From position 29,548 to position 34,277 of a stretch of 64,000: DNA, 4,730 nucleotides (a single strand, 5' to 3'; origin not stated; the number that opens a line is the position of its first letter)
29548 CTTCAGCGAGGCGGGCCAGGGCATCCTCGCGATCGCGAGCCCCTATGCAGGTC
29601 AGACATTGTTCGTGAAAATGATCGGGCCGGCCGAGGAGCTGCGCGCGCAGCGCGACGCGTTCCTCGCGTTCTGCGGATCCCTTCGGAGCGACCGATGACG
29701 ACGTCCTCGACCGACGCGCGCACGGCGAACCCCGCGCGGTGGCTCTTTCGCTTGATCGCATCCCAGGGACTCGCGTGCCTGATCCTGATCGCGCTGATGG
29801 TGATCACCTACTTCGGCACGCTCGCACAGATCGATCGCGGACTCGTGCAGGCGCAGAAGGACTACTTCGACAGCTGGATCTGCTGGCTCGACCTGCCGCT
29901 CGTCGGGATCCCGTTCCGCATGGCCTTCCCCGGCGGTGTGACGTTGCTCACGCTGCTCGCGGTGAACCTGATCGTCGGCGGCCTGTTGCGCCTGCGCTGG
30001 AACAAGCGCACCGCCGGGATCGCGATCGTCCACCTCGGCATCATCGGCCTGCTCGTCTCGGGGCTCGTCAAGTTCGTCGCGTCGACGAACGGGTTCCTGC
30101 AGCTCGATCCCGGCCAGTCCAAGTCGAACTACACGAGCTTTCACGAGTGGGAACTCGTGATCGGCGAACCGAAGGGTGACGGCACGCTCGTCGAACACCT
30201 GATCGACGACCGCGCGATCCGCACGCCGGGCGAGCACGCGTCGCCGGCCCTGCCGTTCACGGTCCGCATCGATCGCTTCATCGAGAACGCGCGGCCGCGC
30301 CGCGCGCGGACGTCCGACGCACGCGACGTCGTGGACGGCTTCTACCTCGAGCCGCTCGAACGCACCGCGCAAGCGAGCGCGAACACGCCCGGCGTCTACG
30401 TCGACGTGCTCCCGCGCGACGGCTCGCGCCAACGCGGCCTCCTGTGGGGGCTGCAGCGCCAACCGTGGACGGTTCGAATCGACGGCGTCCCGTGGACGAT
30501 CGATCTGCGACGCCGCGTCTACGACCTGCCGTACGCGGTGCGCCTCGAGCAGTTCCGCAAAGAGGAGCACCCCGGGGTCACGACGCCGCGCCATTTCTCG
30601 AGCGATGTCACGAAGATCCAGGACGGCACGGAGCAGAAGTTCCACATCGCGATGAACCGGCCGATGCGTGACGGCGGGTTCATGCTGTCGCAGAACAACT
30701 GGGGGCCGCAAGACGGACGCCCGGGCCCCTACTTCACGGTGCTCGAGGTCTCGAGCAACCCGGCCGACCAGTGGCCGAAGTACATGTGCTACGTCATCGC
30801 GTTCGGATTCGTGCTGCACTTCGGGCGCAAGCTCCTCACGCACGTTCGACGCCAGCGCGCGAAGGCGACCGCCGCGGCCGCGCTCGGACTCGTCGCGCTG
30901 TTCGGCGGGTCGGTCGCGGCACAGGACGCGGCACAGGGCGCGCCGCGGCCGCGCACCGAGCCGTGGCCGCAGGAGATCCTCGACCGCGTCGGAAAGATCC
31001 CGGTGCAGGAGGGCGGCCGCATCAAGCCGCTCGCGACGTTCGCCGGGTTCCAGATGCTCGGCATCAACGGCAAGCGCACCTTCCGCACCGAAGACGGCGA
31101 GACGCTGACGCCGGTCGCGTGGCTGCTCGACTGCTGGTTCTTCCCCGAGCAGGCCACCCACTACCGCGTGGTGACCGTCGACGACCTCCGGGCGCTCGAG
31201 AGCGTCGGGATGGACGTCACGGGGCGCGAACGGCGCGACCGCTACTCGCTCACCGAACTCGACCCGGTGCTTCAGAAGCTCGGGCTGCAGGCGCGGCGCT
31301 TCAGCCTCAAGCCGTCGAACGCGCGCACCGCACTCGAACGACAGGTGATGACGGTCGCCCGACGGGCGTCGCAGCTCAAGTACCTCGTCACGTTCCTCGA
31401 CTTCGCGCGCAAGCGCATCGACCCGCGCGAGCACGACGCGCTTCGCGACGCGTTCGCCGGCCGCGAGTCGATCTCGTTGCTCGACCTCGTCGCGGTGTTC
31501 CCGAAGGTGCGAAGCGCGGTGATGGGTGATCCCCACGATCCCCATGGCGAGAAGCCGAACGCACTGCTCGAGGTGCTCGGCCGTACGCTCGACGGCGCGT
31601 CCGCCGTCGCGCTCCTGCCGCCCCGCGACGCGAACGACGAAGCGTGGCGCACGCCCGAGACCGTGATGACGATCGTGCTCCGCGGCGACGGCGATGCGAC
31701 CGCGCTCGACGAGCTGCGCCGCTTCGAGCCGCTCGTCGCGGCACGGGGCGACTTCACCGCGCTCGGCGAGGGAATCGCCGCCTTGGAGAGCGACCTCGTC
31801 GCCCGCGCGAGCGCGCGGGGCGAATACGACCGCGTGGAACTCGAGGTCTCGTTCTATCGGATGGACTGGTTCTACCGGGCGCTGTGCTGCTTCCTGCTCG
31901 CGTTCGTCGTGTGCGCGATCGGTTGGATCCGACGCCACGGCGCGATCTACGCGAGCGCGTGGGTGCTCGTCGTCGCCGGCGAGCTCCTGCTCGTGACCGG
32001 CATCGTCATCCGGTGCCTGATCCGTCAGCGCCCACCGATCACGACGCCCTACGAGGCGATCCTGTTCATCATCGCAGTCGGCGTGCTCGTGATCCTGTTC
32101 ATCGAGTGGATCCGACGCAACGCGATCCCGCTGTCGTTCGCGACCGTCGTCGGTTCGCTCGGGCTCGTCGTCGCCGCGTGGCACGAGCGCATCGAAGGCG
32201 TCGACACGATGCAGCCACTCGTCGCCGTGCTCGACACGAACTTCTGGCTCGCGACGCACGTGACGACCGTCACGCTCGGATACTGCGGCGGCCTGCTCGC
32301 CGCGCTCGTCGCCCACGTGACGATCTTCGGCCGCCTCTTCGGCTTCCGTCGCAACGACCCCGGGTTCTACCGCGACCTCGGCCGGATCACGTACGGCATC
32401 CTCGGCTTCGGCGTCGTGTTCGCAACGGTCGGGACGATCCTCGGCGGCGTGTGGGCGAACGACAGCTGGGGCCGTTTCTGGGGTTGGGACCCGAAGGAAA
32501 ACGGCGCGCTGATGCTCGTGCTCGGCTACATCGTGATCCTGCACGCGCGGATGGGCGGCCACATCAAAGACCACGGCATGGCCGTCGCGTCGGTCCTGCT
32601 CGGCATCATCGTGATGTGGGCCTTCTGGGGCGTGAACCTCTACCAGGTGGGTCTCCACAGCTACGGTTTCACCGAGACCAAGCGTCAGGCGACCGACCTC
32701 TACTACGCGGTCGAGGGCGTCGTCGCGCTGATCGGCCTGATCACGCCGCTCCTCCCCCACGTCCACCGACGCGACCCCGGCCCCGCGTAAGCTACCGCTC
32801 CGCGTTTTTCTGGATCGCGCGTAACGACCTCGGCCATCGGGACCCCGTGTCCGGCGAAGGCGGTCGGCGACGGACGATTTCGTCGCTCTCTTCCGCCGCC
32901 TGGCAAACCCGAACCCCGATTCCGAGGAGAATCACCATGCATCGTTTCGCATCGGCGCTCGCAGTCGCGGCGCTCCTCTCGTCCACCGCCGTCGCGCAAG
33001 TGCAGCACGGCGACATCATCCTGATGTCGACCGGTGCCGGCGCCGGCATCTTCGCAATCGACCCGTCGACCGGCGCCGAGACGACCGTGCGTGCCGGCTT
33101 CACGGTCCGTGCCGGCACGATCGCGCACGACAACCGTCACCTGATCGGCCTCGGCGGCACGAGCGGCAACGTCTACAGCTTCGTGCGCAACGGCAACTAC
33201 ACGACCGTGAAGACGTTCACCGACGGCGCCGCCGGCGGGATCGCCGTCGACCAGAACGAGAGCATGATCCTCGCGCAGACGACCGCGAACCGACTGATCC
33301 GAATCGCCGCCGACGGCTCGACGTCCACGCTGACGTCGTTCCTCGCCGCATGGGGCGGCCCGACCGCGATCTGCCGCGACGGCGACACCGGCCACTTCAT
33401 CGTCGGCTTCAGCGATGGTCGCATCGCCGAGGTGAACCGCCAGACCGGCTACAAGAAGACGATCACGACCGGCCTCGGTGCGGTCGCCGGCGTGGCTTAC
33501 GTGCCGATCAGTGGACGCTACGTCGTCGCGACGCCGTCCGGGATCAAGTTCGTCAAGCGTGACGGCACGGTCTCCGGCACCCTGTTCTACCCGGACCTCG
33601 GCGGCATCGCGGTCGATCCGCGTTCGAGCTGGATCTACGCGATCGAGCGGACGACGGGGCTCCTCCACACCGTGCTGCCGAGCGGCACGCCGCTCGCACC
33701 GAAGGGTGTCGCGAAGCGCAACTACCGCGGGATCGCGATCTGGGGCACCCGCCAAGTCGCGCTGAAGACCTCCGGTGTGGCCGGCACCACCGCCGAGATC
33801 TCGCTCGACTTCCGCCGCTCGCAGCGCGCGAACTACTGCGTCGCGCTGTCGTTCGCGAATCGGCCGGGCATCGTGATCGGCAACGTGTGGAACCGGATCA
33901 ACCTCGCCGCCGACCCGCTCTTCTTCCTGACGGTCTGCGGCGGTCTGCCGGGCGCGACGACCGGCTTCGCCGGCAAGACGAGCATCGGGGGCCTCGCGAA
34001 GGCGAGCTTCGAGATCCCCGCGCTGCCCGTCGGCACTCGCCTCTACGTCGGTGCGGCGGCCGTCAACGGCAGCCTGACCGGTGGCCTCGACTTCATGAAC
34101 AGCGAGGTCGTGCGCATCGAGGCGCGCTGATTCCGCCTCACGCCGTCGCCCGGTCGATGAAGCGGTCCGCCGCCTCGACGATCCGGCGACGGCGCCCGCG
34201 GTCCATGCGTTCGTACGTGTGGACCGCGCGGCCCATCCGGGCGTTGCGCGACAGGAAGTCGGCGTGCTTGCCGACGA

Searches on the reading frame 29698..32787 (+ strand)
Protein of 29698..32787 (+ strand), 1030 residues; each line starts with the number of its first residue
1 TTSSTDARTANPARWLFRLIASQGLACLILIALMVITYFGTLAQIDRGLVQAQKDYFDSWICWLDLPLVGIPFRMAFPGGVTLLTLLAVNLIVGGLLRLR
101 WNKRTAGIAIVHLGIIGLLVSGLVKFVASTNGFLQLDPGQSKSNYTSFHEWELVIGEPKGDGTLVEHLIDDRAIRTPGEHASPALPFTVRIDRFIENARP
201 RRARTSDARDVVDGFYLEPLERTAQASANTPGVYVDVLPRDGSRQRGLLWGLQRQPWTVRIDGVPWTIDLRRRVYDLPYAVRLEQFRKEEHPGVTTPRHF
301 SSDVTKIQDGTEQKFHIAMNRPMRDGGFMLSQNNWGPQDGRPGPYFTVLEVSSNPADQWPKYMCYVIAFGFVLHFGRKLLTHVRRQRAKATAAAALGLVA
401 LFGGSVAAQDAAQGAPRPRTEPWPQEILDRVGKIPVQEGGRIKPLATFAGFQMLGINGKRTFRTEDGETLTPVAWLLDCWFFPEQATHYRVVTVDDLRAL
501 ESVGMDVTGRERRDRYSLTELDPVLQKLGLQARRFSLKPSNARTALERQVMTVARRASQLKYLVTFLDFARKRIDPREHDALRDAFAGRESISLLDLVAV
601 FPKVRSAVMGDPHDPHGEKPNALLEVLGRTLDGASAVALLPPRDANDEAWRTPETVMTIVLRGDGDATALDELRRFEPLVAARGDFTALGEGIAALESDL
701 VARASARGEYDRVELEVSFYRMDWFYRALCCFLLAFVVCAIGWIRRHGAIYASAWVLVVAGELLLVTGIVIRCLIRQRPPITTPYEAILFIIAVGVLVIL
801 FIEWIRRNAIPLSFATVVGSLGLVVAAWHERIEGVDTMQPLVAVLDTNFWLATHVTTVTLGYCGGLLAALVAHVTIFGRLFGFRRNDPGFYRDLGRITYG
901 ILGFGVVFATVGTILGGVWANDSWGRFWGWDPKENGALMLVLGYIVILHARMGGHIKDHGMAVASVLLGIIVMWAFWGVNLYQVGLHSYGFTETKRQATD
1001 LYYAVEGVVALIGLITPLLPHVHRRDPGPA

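Call 45: search_protein_families(library=pfam, max_evalue=0.001, proteins=[window:29698-32787:+])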
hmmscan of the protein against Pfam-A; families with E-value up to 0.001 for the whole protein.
window:29698-32787:+ (1030 aa): 2 families
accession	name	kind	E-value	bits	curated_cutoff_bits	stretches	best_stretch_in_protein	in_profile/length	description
PF01578.25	Cytochrom_C_asm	-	6.7e-24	85.1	29.9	1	785-987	5-212/212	Cytochrome C assembly protein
PF05140.19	ResB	-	9.5e-11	41.6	24.6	1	272-338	200-268/486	ResB-like family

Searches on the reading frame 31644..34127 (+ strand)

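Call 5: search_protein_families(library=pfam, max_evalue=1, proteins=[window:31644-34127:+])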
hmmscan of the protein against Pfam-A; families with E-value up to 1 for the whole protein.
window:31644-34127:+ (828 aa): 2 families
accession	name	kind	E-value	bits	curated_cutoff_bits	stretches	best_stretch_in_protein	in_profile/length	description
PF23756.1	Beta-prop_HPS5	-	0.17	11.5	34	1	497-552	28-84/328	HPS5 beta propeller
PF20674.3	SpaA_3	-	0.19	12.2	24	1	517-569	26-80/121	Prealbumin-like fold domain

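Call 6: search_protein_families(library=ncbifam, max_evalue=1, proteins=[window:31644-34127:+])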
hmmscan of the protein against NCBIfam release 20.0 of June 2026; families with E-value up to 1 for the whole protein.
window:31644-34127:+ (828 aa): 1 family
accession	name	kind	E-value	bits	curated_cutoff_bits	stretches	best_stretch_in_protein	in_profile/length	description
NF033206.1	ScyE_fam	subfamily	0.31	10.5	80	0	507-578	233-309/333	ScyD/ScyE family protein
